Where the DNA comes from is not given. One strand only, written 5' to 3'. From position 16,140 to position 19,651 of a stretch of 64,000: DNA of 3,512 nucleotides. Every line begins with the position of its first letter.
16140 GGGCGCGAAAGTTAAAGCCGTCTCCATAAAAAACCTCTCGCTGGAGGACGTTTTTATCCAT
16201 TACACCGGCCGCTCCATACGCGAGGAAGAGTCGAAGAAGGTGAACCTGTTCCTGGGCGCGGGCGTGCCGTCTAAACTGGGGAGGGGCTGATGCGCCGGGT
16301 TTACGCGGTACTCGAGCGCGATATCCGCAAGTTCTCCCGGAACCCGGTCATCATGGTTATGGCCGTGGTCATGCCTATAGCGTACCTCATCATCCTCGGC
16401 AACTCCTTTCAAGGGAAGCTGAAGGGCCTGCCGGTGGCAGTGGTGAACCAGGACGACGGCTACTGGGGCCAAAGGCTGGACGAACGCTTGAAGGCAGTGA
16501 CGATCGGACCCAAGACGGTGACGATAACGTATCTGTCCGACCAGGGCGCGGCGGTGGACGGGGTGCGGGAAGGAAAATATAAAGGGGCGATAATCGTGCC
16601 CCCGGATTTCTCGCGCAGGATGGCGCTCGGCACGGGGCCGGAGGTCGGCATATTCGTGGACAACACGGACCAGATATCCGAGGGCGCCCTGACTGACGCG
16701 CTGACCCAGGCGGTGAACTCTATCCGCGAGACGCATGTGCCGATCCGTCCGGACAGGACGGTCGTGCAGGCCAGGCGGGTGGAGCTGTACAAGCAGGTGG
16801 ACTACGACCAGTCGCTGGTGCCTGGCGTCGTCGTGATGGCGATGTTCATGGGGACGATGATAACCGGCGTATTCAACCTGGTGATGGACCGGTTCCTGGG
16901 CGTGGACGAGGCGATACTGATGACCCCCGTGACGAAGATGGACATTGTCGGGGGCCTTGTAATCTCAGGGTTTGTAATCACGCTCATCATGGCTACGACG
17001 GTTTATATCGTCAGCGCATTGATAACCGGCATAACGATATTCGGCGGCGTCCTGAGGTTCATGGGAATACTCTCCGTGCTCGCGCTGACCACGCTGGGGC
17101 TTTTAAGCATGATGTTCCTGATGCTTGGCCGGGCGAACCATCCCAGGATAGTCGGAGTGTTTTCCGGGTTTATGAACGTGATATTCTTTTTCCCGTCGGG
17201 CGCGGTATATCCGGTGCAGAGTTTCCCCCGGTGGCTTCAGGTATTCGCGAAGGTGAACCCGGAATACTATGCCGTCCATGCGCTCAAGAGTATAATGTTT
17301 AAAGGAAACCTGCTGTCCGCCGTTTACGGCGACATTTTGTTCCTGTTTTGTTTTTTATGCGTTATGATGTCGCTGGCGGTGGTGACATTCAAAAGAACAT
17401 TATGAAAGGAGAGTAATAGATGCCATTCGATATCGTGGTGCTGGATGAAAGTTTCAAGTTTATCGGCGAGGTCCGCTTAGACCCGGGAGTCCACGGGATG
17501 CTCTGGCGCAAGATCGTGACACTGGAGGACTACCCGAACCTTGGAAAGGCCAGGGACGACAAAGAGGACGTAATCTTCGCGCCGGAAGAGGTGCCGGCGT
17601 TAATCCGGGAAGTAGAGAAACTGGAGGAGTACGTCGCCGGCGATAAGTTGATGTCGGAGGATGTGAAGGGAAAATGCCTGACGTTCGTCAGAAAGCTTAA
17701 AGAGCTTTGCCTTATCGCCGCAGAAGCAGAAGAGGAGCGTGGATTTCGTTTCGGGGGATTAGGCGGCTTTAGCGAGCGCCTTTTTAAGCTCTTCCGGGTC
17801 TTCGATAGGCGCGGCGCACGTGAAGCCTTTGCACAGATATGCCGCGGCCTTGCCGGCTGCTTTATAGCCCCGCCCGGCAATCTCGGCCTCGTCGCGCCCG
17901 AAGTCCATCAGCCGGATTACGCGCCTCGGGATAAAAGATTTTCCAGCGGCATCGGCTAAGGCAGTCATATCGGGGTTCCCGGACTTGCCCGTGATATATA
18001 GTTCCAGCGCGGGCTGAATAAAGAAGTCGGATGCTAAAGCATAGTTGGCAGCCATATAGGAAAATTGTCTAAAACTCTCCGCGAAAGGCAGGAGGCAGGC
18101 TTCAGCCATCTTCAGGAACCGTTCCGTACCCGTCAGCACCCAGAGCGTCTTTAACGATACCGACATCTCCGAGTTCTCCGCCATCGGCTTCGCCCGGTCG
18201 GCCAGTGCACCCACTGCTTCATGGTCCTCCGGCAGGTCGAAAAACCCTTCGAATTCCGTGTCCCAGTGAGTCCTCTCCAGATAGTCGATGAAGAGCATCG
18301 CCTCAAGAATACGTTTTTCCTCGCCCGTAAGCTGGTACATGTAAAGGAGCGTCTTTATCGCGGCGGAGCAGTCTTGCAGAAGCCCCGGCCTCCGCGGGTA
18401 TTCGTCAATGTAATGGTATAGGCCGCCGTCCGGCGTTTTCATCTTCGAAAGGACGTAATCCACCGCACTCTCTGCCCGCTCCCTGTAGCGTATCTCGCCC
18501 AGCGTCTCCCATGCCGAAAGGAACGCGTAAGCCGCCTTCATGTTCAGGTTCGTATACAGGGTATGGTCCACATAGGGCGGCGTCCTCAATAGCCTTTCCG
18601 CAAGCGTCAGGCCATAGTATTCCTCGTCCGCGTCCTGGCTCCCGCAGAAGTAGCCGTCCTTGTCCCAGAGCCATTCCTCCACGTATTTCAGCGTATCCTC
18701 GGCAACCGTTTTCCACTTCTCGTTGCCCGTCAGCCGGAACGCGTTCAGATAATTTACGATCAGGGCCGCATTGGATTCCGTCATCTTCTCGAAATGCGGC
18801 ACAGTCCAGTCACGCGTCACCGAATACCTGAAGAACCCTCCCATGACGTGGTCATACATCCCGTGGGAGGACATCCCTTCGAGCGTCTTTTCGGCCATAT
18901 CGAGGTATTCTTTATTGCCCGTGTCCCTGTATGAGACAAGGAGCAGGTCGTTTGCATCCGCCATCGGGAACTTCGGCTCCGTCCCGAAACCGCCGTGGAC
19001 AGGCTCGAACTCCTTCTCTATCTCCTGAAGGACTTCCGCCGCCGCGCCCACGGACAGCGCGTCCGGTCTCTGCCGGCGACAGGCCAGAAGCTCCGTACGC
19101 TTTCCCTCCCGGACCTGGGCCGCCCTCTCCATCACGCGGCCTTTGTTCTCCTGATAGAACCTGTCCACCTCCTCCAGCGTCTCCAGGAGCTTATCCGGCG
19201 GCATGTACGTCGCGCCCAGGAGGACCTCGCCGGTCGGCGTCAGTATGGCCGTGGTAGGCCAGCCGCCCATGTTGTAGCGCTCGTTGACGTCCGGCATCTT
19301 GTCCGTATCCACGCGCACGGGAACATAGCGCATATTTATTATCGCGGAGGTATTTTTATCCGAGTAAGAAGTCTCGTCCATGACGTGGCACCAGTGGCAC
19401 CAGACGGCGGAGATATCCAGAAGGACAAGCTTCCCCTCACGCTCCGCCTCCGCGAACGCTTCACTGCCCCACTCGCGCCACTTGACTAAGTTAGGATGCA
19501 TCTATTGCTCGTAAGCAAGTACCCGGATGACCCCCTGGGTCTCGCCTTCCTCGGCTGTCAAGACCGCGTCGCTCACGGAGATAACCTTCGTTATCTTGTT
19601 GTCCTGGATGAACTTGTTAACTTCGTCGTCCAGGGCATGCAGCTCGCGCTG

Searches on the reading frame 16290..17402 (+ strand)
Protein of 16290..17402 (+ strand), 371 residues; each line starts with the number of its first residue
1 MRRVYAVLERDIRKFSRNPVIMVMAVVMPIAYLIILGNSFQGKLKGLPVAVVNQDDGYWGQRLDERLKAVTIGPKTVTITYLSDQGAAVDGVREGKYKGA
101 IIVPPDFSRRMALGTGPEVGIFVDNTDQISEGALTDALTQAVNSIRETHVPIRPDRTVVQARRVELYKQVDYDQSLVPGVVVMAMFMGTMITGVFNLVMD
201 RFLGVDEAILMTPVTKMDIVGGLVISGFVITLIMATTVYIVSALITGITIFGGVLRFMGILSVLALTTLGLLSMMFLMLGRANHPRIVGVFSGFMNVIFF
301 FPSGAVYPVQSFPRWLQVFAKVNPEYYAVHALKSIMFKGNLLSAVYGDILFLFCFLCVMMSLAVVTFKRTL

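Call 5: search_protein_families(library=pfam, proteins=[window:16290-17402:+], max_evalue=0.1)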
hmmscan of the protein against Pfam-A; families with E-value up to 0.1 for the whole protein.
window:16290-17402:+ (371 aa): 2 families
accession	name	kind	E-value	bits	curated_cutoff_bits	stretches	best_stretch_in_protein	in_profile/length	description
PF12698.13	ABC2_membrane_3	-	1.9e-32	113.2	31.6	1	22-364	4-346/347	ABC-2 family transporter protein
PF01061.29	ABC2_membrane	-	3e-20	73.1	26.9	2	172-337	51-211/211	ABC-2 type transporter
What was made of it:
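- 16290..17405 (+): ABC-2 family permease, 371 aa, intact. Pfam ABC2_membrane_3, 113 bits (call 5).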

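Call 7: find_encoding_contigs(protein=window:16290-17402:+, flank=10000, max_places=10)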
Protein window:16290-17402:+ (371 aa): no gene with exactly this product is on record in the collection.

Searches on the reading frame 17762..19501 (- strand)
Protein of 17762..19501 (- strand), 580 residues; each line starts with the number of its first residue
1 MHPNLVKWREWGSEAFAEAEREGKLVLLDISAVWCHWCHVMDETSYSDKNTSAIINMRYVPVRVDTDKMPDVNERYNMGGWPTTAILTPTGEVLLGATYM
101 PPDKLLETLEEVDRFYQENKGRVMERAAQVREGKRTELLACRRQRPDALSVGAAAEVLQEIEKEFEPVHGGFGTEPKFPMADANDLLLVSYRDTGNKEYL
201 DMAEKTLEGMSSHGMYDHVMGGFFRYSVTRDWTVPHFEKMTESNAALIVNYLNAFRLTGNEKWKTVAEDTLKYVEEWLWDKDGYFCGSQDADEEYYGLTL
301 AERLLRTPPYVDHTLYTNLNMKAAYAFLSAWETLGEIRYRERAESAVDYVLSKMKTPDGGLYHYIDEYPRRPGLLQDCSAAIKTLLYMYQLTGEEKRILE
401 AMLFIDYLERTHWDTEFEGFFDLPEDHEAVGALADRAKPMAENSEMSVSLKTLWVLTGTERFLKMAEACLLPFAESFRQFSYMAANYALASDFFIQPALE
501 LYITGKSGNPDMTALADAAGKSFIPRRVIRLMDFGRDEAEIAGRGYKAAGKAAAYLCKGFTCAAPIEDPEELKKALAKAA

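Call 55: find_encoding_contigs(protein=window:17762-19501:-, flank=6000, max_places=6)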
Protein window:17762-19501:- (580 aa): no gene with exactly this product is on record in the collection.
